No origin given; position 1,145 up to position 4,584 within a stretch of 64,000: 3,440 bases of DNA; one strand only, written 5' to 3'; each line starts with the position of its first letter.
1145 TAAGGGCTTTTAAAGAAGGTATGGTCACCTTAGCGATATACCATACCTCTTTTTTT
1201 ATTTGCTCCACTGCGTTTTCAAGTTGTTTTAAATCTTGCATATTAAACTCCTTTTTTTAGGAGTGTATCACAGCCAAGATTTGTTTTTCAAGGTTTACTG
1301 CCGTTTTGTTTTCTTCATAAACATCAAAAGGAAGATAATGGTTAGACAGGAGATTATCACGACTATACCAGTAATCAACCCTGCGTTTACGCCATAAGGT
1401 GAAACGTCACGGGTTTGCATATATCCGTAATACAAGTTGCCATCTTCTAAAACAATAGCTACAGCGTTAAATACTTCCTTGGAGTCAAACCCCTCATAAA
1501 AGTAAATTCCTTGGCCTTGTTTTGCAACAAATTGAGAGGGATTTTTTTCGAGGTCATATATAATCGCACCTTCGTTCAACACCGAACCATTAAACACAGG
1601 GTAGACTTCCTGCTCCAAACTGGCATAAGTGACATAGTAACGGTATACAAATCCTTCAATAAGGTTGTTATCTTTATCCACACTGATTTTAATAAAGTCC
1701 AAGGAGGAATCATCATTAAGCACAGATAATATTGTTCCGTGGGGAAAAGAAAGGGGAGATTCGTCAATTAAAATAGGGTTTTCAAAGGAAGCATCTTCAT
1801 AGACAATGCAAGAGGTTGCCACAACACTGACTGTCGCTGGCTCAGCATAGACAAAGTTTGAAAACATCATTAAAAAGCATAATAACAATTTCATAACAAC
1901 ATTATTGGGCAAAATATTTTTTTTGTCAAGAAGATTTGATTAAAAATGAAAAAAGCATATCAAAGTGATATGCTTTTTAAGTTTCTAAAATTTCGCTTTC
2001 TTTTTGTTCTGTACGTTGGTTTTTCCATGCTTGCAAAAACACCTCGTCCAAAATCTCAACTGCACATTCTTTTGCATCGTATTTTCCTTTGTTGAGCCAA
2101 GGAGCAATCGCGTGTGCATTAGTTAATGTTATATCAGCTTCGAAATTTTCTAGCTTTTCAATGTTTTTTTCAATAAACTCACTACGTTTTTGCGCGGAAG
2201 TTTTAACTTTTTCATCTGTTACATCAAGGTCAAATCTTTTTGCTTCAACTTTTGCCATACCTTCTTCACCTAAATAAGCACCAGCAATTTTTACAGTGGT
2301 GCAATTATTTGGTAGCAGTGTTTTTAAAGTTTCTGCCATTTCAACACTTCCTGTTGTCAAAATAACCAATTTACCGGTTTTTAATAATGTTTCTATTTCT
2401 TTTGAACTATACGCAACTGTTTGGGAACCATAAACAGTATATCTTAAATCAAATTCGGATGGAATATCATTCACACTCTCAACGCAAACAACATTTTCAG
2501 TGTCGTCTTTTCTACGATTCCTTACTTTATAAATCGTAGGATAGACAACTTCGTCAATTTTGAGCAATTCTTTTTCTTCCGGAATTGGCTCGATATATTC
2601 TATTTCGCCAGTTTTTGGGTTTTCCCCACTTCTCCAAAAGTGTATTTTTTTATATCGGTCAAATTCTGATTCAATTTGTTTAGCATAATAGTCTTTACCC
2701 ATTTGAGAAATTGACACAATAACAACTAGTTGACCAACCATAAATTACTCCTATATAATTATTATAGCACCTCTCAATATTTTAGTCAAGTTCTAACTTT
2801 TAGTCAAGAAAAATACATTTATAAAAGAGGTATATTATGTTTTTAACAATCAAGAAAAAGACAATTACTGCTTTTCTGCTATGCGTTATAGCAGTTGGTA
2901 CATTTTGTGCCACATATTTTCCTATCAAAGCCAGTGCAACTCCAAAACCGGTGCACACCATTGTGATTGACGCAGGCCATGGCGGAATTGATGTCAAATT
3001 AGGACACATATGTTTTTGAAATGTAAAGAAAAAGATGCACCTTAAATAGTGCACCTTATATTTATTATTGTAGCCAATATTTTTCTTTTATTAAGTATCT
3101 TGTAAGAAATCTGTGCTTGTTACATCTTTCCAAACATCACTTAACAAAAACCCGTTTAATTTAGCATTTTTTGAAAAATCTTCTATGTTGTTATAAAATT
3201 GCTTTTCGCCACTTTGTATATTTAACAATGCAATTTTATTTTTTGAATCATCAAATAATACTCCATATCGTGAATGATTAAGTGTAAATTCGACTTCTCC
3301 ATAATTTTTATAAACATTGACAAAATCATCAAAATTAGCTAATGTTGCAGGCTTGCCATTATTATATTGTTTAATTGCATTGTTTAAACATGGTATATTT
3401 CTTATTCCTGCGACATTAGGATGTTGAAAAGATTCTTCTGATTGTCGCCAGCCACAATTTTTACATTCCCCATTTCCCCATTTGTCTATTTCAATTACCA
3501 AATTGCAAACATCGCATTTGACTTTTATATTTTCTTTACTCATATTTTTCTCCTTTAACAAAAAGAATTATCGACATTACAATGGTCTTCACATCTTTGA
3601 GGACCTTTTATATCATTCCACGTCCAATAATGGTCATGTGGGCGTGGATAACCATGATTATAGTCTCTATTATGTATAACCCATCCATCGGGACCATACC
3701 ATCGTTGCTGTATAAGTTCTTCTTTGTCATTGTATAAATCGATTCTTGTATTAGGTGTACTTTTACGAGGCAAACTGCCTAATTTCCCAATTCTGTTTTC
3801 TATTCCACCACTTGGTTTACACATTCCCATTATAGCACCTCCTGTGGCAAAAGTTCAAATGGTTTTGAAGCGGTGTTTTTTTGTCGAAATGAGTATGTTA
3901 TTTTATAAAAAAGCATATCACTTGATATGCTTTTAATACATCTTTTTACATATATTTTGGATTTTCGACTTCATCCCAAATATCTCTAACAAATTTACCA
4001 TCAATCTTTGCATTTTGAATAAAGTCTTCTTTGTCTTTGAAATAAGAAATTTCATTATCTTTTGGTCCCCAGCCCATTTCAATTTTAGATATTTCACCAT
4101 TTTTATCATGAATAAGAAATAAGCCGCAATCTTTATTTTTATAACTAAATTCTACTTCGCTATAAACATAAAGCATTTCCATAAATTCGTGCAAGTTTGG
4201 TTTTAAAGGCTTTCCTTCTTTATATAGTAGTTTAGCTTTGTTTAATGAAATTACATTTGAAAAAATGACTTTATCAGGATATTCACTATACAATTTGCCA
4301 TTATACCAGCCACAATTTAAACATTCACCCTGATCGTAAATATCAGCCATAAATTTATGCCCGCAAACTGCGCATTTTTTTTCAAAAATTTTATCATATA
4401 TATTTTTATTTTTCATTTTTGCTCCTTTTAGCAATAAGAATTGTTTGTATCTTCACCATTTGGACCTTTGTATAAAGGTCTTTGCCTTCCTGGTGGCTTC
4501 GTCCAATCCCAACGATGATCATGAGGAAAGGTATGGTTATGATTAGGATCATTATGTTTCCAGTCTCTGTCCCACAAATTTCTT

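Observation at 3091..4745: Two tandem cassettes of a small His/Trp-rich protein plus an overlapping Zn-ribbon protein: a toxin/immunity-like array I cannot assign to a named family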

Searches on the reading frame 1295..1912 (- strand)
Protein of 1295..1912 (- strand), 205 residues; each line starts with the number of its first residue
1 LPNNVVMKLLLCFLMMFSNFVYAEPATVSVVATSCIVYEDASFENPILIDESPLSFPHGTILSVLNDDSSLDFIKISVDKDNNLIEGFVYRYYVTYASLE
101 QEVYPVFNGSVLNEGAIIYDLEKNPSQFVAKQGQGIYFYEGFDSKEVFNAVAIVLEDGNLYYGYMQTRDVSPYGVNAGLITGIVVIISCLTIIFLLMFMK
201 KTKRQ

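Call 3: search_protein_families(library=pfam, proteins=[window:1295-1912:-], max_evalue=0.1)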
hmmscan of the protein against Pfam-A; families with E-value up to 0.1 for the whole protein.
window:1295-1912:- (205 aa): 0 families

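Call 4: search_protein_families(library=phrogs, proteins=[window:1295-1912:-], max_evalue=0.01)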
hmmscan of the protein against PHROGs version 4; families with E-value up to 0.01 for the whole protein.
window:1295-1912:- (205 aa): 0 families

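Call 5: search_protein_families(library=ncbifam, proteins=[window:1295-1912:-], max_evalue=0.1)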
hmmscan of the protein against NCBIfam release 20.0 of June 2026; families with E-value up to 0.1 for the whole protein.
window:1295-1912:- (205 aa): 0 families

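Call 89: find_related_loci(query=window:1295-1912:-, collection=metagenome_contigs, flank=9000)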
Query window:1295-1912:- (205 aa) in metagenome_contigs; peptide patterns used: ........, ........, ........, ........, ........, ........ (x = any residue, [..] = any of these).
265 stretches matched a pattern, but none encodes a relative of the query by tblastn (E <= 1e-3).

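Call 92: find_related_loci(query=A4, collection=metagenome_contigs, flank=9000)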
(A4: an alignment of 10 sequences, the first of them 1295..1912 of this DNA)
Query A4 (205 aa) in metagenome_contigs; peptide patterns used: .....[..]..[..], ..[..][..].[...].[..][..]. (x = any residue, [..] = any of these).
67 stretches matched a pattern; 8 encode a relative of the query (tblastn E <= 1e-3); 8 distinct loci.
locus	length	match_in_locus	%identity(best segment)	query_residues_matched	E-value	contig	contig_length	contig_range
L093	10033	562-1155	45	3-199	5e-52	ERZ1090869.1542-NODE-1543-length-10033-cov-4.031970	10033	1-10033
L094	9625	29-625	40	7-205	1e-47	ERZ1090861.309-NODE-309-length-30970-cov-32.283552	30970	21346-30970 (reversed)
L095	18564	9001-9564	42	9-199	1e-43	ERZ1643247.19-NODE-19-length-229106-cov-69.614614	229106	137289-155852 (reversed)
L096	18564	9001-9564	41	9-199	1e-42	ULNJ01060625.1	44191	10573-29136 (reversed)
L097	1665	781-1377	40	3-205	7e-42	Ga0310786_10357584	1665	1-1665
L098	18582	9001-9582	37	3-199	3e-37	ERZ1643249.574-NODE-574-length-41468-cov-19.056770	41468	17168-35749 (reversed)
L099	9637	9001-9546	34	13-198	6e-28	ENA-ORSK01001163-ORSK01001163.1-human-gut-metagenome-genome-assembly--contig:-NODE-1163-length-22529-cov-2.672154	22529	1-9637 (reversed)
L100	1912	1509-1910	37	3-140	8e-23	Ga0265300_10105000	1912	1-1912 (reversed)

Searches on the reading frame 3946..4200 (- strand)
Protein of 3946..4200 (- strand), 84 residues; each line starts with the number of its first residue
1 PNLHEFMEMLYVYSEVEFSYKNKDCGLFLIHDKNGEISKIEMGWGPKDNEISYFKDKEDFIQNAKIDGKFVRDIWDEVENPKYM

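Call 45: search_dna_similar(query=window:3946-4200:-, collection=phages, mode=protein, max_evalue=0.1, max_rows=30)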
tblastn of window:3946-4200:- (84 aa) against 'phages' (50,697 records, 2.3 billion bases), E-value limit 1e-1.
Records with a match: 1; places in all: 1; records where one place covers at least 80% of the query: 1.
Best place of each record, by identity: <60% 1.
By first word of the organism name: Bacteriophage 1.
By host as written in the record: - 1.
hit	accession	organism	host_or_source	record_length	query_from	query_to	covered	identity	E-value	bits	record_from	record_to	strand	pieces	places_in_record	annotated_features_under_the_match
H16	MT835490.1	Bacteriophage sp.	human fecal samples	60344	1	84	100%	28.6%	1e-2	38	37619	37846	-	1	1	record has no annotation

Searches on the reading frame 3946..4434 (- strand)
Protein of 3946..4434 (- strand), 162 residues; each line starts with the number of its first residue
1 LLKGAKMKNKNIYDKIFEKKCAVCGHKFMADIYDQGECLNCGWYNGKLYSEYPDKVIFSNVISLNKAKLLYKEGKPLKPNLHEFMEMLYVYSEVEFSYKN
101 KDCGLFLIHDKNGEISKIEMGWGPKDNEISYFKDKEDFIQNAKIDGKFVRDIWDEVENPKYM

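Call 3: search_protein_families(library=pfam, proteins=[window:3946-4434:-], max_evalue=0.1)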
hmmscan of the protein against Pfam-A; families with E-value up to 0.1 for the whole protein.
window:3946-4434:- (162 aa): 2 families
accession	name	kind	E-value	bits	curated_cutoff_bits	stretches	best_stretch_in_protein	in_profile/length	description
PF14206.11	Cys_rich_CPCC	-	9e-05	22.6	24.5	1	20-73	2-56/75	Cysteine-rich CPCC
PF11571.13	Med27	-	0.016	16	25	0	12-26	45-59/86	Mediator complex subunit 27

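Call 4: search_protein_families(library=phrogs, proteins=[window:3946-4434:-], max_evalue=0.01)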
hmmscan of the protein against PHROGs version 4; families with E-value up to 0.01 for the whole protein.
window:3946-4434:- (162 aa): 3 families
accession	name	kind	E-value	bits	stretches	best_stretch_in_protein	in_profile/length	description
phrog_3711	-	unknown function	4e-08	34.3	1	80-158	2-74/77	-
phrog_6332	-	unknown function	1e-06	29.5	1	19-77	8-59/60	-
phrog_35242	-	unknown function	0.0014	19.5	1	5-30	23-48/71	-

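Call 5: search_protein_families(library=ncbifam, proteins=[window:3946-4434:-], max_evalue=0.1)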
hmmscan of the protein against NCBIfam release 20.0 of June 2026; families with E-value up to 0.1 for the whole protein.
window:3946-4434:- (162 aa): 2 families
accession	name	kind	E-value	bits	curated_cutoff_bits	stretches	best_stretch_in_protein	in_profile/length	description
NF001669.0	PRK00432.1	equivalog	0.0099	15.8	54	1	17-44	25-52/58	30S ribosomal protein S27ae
NF011482.0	PRK14892.1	equivalog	0.066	13.1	109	0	7-75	12-77/101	putative transcription elongation factor Elf1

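Call 25: find_homologous_proteins(query=window:3946-4416:-, max_evalue=0.001)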
Query window:3946-4416:- (156 aa): 54 proteins with E <= 0.001 among 56 candidates.
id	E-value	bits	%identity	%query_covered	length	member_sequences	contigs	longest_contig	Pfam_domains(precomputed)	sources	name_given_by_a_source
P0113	6.1e-66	239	71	100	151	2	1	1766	PF14206.12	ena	-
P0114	1.4e-63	232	67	100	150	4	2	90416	-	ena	-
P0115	1.7e-63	231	68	100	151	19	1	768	-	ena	-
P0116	1.8e-63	231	69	100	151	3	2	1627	PF14206.12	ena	-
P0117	1.1e-60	222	66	100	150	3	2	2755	PF14206.12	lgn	-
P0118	2.1e-60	221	65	100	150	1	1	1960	-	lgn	-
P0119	2.7e-60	221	66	100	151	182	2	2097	-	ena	-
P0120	5.3e-60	220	65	100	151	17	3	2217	-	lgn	-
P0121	3.0e-58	214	64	100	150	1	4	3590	PF14206.12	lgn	-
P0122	2.4e-57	211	63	100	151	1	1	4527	-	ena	-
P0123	8.5e-56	206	62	99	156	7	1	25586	-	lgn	-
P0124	7.9e-52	193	61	91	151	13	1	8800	-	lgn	-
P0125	3.9e-50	188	56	100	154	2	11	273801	PF14206.12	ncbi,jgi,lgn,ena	jgi:hypothetical protein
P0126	1.6e-49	186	58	100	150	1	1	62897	-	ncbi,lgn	-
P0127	8.4e-49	183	60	100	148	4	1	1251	-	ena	-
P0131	2.4e-47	179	57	100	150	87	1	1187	PF14206.12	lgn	-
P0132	2.7e-47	179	55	100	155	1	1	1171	PF14206.12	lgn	-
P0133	2.9e-46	175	56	96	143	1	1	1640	PF14206.12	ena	-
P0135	6.1e-45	171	56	100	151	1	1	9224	PF14206.12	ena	-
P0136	7.6e-45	171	56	96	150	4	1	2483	PF14206.12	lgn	-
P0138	3.0e-44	169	54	96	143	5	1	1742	PF14206.12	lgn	-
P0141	2.0e-43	166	55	97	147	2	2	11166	PF14206.12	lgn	-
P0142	2.8e-43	166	53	96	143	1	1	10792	PF14206.12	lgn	-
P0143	8.9e-43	164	54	94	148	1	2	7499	PF14206.12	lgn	-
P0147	1.1e-39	154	50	96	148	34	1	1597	PF14206.12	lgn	-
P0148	7.5e-39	151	50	96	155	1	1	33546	PF14206.12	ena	-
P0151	3.4e-38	149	50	96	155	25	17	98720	PF14206.12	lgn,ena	-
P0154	1.3e-36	144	49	97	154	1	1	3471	PF14206.12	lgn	-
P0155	3.7e-36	142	50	96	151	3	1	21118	PF14206.12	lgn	-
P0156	1.9e-35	140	47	96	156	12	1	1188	PF14206.12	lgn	-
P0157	5.3e-33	132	43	98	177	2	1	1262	PF14206.12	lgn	-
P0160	2.3e-31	127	42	97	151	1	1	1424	PF14206.12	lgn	-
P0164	3.7e-27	113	42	94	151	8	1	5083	PF14206.12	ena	-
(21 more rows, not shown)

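Call 51: search_solved_structures(query=A2, max_evalue=10, show_alignments=2)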
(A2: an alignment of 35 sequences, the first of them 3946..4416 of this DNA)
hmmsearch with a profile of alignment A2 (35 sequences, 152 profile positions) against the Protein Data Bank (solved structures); distinct sequences matched with E-value up to 10: 15.
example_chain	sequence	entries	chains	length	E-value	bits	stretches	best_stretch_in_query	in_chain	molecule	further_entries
8ey3_A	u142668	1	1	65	0.00021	24.6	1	7-67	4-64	Cys_rich_CPCC domain-containing protein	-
8ey4_I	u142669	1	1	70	0.00028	24.1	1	13-68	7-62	Cys_rich_CPCC domain-containing protein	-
6g81_A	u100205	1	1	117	0.097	15.9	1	5-49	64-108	Hydrogenase maturation factor HypA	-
2kdx_A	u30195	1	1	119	0.099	15.9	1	5-49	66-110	Hydrogenase/urease nickel incorporation protein hypA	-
5l0m_A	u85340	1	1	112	0.18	15.1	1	7-47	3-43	Nuclear receptor subfamily 5 group A member 2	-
7uba_A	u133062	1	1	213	0.19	14.9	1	13-116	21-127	HORMA domain-containing protein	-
2a66_A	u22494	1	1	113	0.27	14.4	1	8-47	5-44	Orphan nuclear receptor NR5A2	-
1v1p_A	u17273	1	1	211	0.35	14.1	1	70-135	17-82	Exotoxin 1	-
1v1o_A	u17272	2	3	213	0.45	13.7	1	70-132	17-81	EXOTOXIN 1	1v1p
3kls_X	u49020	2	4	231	0.56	13.4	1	73-132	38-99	Exotoxin 1 | Superantigen-like protein 7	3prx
8v3m_A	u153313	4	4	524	0.91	12.7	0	22-62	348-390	Cytosolic carboxypeptidase-like protein 5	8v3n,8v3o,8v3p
8v3q_A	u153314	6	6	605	1.1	12.4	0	22-62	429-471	Cytosolic carboxypeptidase-like protein 5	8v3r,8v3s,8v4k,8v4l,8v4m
2ff0_A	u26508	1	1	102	1.8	11.8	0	19-69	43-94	Steroidogenic factor 1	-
2dmd_A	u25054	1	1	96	4.3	10.6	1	13-75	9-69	Zinc finger protein 64, isoforms 1 and 2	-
8pki_K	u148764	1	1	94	6.1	10.1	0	17-48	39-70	Nuclear receptor subfamily 5 group A member 2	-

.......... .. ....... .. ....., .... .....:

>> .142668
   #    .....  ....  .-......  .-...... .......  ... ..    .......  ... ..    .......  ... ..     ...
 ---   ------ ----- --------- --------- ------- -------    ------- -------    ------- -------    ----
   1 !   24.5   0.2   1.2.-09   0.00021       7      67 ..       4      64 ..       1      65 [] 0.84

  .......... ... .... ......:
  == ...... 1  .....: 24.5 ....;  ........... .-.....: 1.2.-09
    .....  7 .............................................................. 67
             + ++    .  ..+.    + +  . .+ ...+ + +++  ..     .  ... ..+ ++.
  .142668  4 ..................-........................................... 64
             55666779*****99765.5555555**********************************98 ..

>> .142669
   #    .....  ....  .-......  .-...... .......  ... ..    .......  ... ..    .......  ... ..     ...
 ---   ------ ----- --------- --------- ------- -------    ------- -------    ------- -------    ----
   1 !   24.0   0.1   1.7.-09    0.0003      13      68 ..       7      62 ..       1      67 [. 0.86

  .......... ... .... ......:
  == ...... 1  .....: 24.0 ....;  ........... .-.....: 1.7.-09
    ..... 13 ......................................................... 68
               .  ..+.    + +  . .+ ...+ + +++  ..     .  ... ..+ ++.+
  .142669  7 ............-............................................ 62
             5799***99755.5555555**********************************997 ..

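Call 56: search_protein_families(library=padloc, proteins=[window:3946-4416:-], max_evalue=0.01)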
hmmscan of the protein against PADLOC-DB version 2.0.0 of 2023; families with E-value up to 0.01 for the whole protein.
window:3946-4416:- (156 aa): 0 families
